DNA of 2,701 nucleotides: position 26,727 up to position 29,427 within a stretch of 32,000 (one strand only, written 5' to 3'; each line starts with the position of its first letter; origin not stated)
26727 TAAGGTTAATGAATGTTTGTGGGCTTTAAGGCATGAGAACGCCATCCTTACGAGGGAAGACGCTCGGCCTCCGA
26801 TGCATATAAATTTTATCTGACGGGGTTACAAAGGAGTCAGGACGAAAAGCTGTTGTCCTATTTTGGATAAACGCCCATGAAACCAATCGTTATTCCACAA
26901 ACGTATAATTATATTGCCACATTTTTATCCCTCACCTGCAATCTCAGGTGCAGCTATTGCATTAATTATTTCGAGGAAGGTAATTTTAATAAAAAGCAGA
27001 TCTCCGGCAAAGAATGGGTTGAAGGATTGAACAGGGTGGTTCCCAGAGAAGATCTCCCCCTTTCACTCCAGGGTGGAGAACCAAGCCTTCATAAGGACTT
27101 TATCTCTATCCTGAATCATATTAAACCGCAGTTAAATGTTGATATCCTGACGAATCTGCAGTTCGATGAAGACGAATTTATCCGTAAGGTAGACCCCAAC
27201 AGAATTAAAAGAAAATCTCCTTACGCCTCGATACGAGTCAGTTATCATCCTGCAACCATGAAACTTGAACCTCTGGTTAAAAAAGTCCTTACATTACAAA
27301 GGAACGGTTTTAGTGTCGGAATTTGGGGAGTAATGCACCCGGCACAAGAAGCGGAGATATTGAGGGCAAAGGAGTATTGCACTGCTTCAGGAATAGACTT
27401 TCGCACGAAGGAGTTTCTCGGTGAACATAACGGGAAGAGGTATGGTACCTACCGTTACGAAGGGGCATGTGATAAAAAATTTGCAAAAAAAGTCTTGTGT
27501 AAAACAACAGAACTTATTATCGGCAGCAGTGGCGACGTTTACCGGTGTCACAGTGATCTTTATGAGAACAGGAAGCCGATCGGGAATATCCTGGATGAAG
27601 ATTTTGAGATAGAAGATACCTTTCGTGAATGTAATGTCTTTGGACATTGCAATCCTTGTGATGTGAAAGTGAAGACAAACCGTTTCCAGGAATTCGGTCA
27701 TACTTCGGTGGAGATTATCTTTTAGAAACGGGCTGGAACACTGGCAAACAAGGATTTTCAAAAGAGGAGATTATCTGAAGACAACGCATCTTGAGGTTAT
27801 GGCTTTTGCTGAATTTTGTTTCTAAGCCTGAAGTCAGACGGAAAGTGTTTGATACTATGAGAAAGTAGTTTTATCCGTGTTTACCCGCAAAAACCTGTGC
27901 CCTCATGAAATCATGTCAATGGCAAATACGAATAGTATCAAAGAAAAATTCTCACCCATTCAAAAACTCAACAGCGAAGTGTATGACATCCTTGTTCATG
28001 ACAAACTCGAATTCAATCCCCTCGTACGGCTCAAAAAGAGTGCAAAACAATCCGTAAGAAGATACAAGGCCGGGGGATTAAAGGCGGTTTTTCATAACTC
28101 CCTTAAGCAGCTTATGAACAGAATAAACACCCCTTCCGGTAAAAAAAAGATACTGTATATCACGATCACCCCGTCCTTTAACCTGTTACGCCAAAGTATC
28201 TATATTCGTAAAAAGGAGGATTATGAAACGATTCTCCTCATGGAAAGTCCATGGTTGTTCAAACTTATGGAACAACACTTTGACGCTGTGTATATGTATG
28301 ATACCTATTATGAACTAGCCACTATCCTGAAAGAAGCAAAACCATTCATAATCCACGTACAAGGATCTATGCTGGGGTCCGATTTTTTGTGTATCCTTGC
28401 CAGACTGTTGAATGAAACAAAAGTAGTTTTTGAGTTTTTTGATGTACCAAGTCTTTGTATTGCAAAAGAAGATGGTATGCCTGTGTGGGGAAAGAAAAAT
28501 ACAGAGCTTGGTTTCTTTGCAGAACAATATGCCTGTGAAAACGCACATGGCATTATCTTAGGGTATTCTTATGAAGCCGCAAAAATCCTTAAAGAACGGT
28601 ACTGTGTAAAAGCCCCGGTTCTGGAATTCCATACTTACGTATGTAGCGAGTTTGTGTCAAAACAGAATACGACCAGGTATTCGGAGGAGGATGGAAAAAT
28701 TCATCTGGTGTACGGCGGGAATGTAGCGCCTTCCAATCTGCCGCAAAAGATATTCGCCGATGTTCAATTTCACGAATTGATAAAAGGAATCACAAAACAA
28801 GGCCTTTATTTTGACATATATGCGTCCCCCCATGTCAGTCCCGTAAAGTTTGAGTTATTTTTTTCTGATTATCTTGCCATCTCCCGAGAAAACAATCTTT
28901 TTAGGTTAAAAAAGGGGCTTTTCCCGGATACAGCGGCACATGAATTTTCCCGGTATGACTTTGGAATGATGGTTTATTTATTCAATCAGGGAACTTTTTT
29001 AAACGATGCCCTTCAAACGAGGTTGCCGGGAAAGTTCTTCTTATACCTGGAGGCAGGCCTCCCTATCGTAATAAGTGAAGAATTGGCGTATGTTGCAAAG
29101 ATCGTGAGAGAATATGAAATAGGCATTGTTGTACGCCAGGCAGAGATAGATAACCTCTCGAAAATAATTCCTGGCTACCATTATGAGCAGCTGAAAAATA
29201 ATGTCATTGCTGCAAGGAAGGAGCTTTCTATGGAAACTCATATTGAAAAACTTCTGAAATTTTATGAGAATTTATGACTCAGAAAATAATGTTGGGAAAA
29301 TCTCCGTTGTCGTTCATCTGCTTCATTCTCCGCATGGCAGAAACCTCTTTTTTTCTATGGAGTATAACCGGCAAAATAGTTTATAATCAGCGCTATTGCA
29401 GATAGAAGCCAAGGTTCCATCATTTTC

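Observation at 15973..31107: Glycan cluster with four radical SAM enzymes, a carbamoyltransferase and a split transketolase but no recognisable nucleotide-sugar synthesis genes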

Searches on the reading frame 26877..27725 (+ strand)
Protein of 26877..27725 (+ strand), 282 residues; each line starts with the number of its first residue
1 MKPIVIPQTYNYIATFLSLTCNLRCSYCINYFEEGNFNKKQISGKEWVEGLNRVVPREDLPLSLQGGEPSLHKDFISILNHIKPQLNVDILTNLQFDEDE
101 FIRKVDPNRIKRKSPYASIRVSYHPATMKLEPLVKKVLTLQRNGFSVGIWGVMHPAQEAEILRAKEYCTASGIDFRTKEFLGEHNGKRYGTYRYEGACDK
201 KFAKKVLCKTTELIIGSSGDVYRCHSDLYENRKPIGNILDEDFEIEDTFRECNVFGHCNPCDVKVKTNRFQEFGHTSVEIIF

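Call 3: search_protein_families(library=pfam, proteins=[window:26877-27725:+], max_evalue=0.01)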
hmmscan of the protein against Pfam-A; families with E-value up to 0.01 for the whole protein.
window:26877-27725:+ (282 aa): 3 families
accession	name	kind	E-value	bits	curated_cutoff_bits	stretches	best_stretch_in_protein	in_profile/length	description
PF04055.27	Radical_SAM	-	1.3e-07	32.4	29.5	1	20-105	6-97/166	Radical SAM superfamily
PF13186.11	SPASM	-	0.0017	19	21.5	0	210-244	5-40/67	Iron-sulfur cluster-binding domain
PF13353.11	Fer4_12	-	0.0024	18.6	22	1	20-87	14-82/137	4Fe-4S single cluster domain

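Call 5: search_protein_families(library=ncbifam, proteins=[window:26877-27725:+], max_evalue=0.001)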
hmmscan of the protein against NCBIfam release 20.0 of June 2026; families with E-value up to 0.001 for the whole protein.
window:26877-27725:+ (282 aa): 31 families (the best 25 are shown)
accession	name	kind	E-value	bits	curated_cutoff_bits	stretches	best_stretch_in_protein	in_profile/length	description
NF038073.1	rSAM_STM4011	subfamily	2.5e-09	36.8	200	1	20-254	11-248/278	STM4011 family radical SAM protein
NF047865.1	rSAM_PapB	equivalog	1.3e-08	34.4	340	1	16-77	8-72/330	PapB family radical SAM/SPASM ranthipeptide maturase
TIGR03963.1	rSAM_QueE_Clost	equivalog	5.4e-08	32.8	260.1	1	12-104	19-112/219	putative 7-carboxy-7-deazaguanine synthase QueE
TIGR03974.1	rSAM_six_Cys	equivalog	1.1e-07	31.1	425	1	195-261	336-406/451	thioether cross-link-forming SCIFF peptide maturase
TIGR04250.1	SCM_rSAM_ScmE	equivalog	1.4e-07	30.8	400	1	20-100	12-92/358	SynChlorMet cassette radical SAM/SPASM protein ScmE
NF038283.1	viperin_w_prok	equivalog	4.2e-07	29.4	180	1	16-106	7-104/281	viperin family antiviral radical SAM protein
TIGR02666.1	moaA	equivalog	8e-07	28.3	284.05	1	20-87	19-88/336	GTP 3',8-cyclase MoaA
TIGR02668.1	moaA_archaeal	equivalog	4.1e-06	26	325.25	1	18-93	17-93/303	GTP 3',8-cyclase MoaA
TIGR02495.1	NrdG2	equivalog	4.7e-06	26.1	131.15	1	20-94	25-99/193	anaerobic ribonucleoside-triphosphate reductase activating protein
TIGR04321.1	spiroSPASM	subfamily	6e-06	25.2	250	0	12-105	232-330/510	spiro-SPASM protein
TIGR03942.1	sulfatase_rSAM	equivalog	8.8e-06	25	349.45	0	17-72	7-67/363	anaerobic sulfatase maturase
TIGR02109.1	PQQ_syn_pqqE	equivalog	9.2e-06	24.8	381.35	1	17-83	13-78/358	pyrroloquinoline quinone biosynthesis protein PqqE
NF001199.0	PRK00164.2-1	equivalog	1e-05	24.8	231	1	19-93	20-95/308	GTP 3',8-cyclase MoaA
TIGR03977.1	rSAM_pair_HxsC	equivalog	1.2e-05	24.3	267.9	1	16-108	30-123/292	His-Xaa-Ser system radical SAM maturase HxsC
NF045574.1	sacti_mat_StsB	exception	2.4e-05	23.3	625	1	20-94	105-178/466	StsB family radical SAM/SPASM domain sactipeptide maturase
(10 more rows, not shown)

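Call 31: search_solved_structures(query=window:26877-27725:+, max_evalue=0.01)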
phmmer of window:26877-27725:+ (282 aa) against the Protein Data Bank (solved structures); distinct sequences matched with E-value up to 0.01: 2.
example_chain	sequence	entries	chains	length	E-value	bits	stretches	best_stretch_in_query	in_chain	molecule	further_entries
5wgg_A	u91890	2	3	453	0.00026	23.8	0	15-78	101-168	Radical SAM domain protein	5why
6efn_A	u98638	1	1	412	0.0044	19.8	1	17-93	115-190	Sporulation killing factor maturation protein SkfB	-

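Call 48: search_protein_families(library=pfam, proteins=[L006:6900-7532:+], max_evalue=0.001)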
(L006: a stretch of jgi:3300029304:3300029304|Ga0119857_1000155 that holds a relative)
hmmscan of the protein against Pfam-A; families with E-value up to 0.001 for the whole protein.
L006:6900-7532:+ (210 aa): 1 family
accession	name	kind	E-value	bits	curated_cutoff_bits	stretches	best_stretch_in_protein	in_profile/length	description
PF05685.18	Uma2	-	0.001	19.1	27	0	62-175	33-138/172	Putative restriction endonuclease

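Call 67: find_homologous_proteins(query=window:26877-27725:+, max_evalue=0.00001)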
Query window:26877-27725:+ (282 aa): 2423 proteins with E <= 0.00001 among 2771 candidates; the best 120 are listed.
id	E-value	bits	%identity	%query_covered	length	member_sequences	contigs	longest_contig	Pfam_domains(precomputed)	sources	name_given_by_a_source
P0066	9.7e-192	654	99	100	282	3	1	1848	PF04055.28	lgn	-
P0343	4.2e-171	586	86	100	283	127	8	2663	PF04055.28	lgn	-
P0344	4.5e-168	576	85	100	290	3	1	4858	PF04055.28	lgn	-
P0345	3.1e-167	573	85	100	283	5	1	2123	PF04055.28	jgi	-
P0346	1.4e-166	571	85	100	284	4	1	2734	PF04055.28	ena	-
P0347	1.6e-163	561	83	100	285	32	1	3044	PF04055.28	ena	-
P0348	2.0e-163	561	82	100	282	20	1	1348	PF04055.28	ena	-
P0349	4.6e-162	556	82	100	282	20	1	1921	PF04055.28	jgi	jgi:MoaA/NifB/PqqE/SkfB family radical SAM enzyme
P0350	9.7e-162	555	83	99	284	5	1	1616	PF04055.28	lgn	-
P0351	5.7e-161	553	83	99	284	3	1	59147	PF04055.28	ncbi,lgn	-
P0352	3.2e-160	550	81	100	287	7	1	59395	PF04055.28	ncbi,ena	-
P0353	8.4e-160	549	79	100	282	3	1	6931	PF04055.28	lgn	-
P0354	1.3e-158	545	79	100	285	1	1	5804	PF04055.28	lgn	-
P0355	1.8e-158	545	81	99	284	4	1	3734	PF04055.28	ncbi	-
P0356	3.2e-158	544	79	100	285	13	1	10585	PF04055.28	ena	-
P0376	6.9e-141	487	71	99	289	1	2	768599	PF04055.28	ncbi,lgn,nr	ncbi:MAG: radical SAM protein [Deltaproteobacteria bacterium]|nr:radical SAM protein [Deltaproteobac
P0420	2.7e-137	475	71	99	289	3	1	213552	PF04055.28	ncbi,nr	ncbi:MAG: radical SAM protein [Deltaproteobacteria bacterium]|nr:radical SAM protein [Deltaproteobac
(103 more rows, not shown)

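Call 68: find_encoding_contigs(protein=P0376, flank=10000, max_places=1)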
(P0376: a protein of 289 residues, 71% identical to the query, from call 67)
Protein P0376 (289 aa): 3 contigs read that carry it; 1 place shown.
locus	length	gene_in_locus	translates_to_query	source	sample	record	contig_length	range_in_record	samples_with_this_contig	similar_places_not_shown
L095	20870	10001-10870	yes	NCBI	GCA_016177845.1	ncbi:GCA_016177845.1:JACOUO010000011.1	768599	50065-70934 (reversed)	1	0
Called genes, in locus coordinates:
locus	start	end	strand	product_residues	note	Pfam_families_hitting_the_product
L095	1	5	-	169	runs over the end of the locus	PF07355:GRDB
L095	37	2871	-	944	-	PF04945:YHS, PF00403:HMA, PF00122:E1-E2_ATPase, PF00702:Hydrolase, PF08282:Hydrolase_3 (faint)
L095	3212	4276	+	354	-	PF04055:Radical_SAM, PF13186:SPASM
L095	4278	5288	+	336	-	PF00676:E1_dh, PF02775:TPP_enzyme_C (weak)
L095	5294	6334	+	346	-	PF02779:Transket_pyr, PF02780:Transketolase_C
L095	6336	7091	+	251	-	PF13641:Glyco_tranf_2_3, PF00535:Glycos_transf_2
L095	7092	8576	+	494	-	PF02310:B12-binding, PF04055:Radical_SAM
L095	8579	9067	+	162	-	-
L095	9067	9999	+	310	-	PF01075:Glyco_transf_9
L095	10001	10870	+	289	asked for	PF04055:Radical_SAM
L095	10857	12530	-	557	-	PF13231:PMT_2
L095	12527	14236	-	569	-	PF13374:TPR_10 (faint), PF13424:TPR_12 (faint), PF00515:TPR_1 (weak), PF07719:TPR_2 (weak), PF13432:TPR_16 (weak), PF13414:TPR_11, PF14559:TPR_19, PF13414:TPR_11 (weak), +6 more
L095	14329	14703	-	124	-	PF07963:N_methyl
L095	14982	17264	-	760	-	PF13431:TPR_17 (faint), PF13181:TPR_8 (faint), PF13414:TPR_11 (faint), PF00515:TPR_1 (faint), PF07719:TPR_2 (faint), PF13424:TPR_12 (faint), PF13432:TPR_16 (weak), PF14559:TPR_19 (weak), +3 more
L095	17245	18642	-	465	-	PF00072:Response_reg, PF00158:Sigma54_activat, PF14532:Sigma54_activ_2, PF07728:AAA_5 (weak), PF25601:AAA_lid_14, PF02954:HTH_8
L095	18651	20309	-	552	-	PF25323:6TM_PilS, PF00989:PAS (weak), PF00512:HisKA, PF02518:HATPase_c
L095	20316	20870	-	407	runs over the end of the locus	PF28597:T2SSF_N, PF00482:T2SSF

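Call 69: find_encoding_contigs(protein=P0420, flank=10000, max_places=1)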
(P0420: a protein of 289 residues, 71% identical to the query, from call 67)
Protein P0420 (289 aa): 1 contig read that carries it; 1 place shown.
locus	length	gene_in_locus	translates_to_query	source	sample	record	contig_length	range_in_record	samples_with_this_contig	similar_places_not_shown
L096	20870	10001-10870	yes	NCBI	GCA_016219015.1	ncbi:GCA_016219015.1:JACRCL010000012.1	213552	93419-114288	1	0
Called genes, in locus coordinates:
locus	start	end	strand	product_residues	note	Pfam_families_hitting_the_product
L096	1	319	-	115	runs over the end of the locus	PF00034:Cytochrom_C, PF13442:Cytochrome_CBB3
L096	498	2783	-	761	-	PF04945:YHS, PF00122:E1-E2_ATPase, PF00702:Hydrolase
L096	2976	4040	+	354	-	PF04055:Radical_SAM, PF13186:SPASM (weak)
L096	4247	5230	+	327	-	PF00676:E1_dh, PF02775:TPP_enzyme_C (faint)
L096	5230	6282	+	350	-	PF02779:Transket_pyr, PF02780:Transketolase_C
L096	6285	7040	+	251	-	PF13641:Glyco_tranf_2_3, PF00535:Glycos_transf_2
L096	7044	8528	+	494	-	PF02310:B12-binding, PF04055:Radical_SAM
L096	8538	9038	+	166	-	-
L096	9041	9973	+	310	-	PF01075:Glyco_transf_9 (weak)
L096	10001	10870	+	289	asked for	PF04055:Radical_SAM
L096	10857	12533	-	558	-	-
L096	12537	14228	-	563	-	PF13424:TPR_12 (faint), PF13431:TPR_17 (faint), PF00515:TPR_1 (faint), PF13174:TPR_6 (faint), PF13432:TPR_16 (weak), PF14559:TPR_19, PF07719:TPR_2 (weak), PF13181:TPR_8 (weak), +3 more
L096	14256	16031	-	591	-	PF07719:TPR_2 (faint), PF13181:TPR_8 (faint), PF13428:TPR_14 (faint), PF13431:TPR_17 (faint), PF13371:TPR_9 (faint), PF13432:TPR_16 (weak), PF13414:TPR_11 (weak), PF00515:TPR_1 (weak)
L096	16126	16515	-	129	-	PF07963:N_methyl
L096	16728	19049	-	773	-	PF13181:TPR_8 (faint), PF00515:TPR_1 (faint), PF07719:TPR_2 (faint), PF13414:TPR_11 (faint), PF13424:TPR_12 (faint), PF13432:TPR_16 (faint), PF14559:TPR_19 (faint)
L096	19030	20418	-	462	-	PF00072:Response_reg, PF00158:Sigma54_activat, PF14532:Sigma54_activ_2, PF07728:AAA_5 (weak), PF25601:AAA_lid_14, PF02954:HTH_8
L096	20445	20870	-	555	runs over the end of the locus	PF25323:6TM_PilS, PF00989:PAS (weak), PF13426:PAS_9 (weak), PF00512:HisKA, PF02518:HATPase_c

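Call 83: predict_structure(alignment_id=A3)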
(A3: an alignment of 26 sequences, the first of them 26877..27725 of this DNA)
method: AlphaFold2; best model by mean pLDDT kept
length: 282 residues; sequences in the alignment: 26
mean_pLDDT: 78.9   pTM: 0.81
mean pLDDT of the five models: 78.9, 77.4, 77.0, 73.5, 68.8
residues with pLDDT >= 90: 131; 70-90: 78; 50-70: 30; < 50: 43
segments of 3 or more residues with pLDDT < 50: 28-34, 191-203, 255-276
pLDDT, mean of each block of 10 residues (from residue 1): 92 86 57 59 97 93 87 95 93 91 93 84 90 96 95 86 97 86 62 37 60 91 79 91 88 50 32 45 61
secondary structure, 60 per line:
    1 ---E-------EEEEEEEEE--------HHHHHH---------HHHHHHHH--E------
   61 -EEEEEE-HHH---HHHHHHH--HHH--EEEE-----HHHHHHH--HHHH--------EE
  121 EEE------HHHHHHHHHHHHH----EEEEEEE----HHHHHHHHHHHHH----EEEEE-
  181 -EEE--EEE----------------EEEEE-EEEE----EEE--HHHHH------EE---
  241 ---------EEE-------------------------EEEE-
elements in order: E12-20 H29-34 H44-51 E62-67 H75-81 E89-92 H98-104 H107-110 E119-123 H130-142 E147-153 H158-170 E175-179 E182-184 E187-189 E206-210 E212-215 E220-222 H225-229 E250-252 E278-281

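Call 85: fold_search(model_id=the predicted structure, library=pdb)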
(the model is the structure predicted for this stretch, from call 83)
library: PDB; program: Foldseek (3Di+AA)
matches with E <= 10: 1110; with E <= 0.001: 14
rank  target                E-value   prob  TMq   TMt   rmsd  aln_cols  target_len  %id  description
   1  6efn                  2.2e-07  1.00  0.57  0.43   8.4       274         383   18  Structure of a RiPP maturase, SkfB (released 2018-10-24)
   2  4k37_A                1.8e-06  1.00  0.54  0.44   8.0       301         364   14  Native anSMEcpe with bound AdoMet (released 2013-05-08)
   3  4k38_A                4.4e-06  1.00  0.52  0.41   8.0       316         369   15  Native anSMEcpe with bound AdoMet and Kp18Cys peptide (released 2013-05-08)
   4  4k38_B                5.3e-06  1.00  0.52  0.42   8.6       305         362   15  Native anSMEcpe with bound AdoMet and Kp18Cys peptide (released 2013-05-08)
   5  4k39_B                6.4e-06  1.00  0.51  0.41   9.4       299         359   17  Native anSMEcpe with bound AdoMet and Cp18Cys peptide (released 2013-05-08)
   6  4k39_A                8.1e-06  1.00  0.51  0.41   8.5       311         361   14  Native anSMEcpe with bound AdoMet and Cp18Cys peptide (released 2013-05-08)
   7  4k36_A                9.1e-06  1.00  0.56  0.44   8.8       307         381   16  His6 tagged anSMEcpe with bound AdoMet (released 2013-05-08)
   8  4k37_B                9.1e-06  1.00  0.53  0.42   8.4       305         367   15  Native anSMEcpe with bound AdoMet (released 2013-05-08)
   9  7wzv_A                2.4e-05  1.00  0.38  0.36   4.0       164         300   19  The structure of a Twitch Radical SAM Dehydrogenase SpeY (released 2022-12-28)
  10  8ai6_B                3.7e-05  1.00  0.56  0.50   5.6       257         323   15  Crystal structure of radical SAM epimerase EpeE D210A mutant from Bacillus subtilis with [4Fe-4S] clusters, S-adenosyl (released 2024-01-10)
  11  7wzv_B                3.9e-05  1.00  0.36  0.34   4.9       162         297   17  The structure of a Twitch Radical SAM Dehydrogenase SpeY (released 2022-12-28)
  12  6c8v                  4.4e-05  1.00  0.45  0.41   9.5       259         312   14  X-ray structure of PqqE from Methylobacterium extorquens (released 2018-02-14)
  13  7wzx                  6.3e-05  1.00  0.37  0.35   3.5       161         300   20  The structure of a Twitch Radical SAM Dehydrogenase SpeY (released 2022-12-28)
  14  7x0b_B                7.1e-05  1.00  0.38  0.36   3.8       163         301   19  The structure of a Twitch Radical SAM Dehydrogenase SpeY (released 2022-12-28)
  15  1qwg                  3.2e-03  0.97  0.33  0.35   7.5       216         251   13  Crystal structure of Methanococcus jannaschii phosphosulfolactate synthase (released 2003-12-09)
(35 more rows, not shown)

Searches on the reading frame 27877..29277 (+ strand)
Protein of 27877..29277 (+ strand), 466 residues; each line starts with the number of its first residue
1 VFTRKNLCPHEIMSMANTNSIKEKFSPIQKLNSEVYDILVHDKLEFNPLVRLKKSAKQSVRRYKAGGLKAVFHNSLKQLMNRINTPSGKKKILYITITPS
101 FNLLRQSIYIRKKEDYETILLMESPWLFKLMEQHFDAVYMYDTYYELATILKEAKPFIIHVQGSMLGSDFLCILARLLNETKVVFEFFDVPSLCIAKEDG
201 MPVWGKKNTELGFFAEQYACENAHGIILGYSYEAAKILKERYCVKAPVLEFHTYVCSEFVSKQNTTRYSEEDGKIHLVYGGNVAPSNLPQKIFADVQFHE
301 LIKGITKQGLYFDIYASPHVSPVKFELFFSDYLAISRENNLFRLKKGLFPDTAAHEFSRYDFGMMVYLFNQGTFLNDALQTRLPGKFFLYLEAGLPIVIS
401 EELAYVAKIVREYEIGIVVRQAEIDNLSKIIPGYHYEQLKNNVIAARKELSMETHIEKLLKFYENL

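Call 4: search_protein_families(library=pfam, proteins=[window:27877-29277:+], max_evalue=0.01)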
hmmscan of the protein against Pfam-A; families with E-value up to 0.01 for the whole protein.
window:27877-29277:+ (466 aa): 0 families

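Call 72: search_solved_structures(query=window:27919-29277:+, max_evalue=1)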
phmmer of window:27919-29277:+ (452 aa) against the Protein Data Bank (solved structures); distinct sequences matched with E-value up to 1: 1.
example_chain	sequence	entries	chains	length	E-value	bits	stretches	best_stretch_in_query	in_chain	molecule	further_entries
3kxq_A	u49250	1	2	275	0.16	14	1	231-278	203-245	Triosephosphate isomerase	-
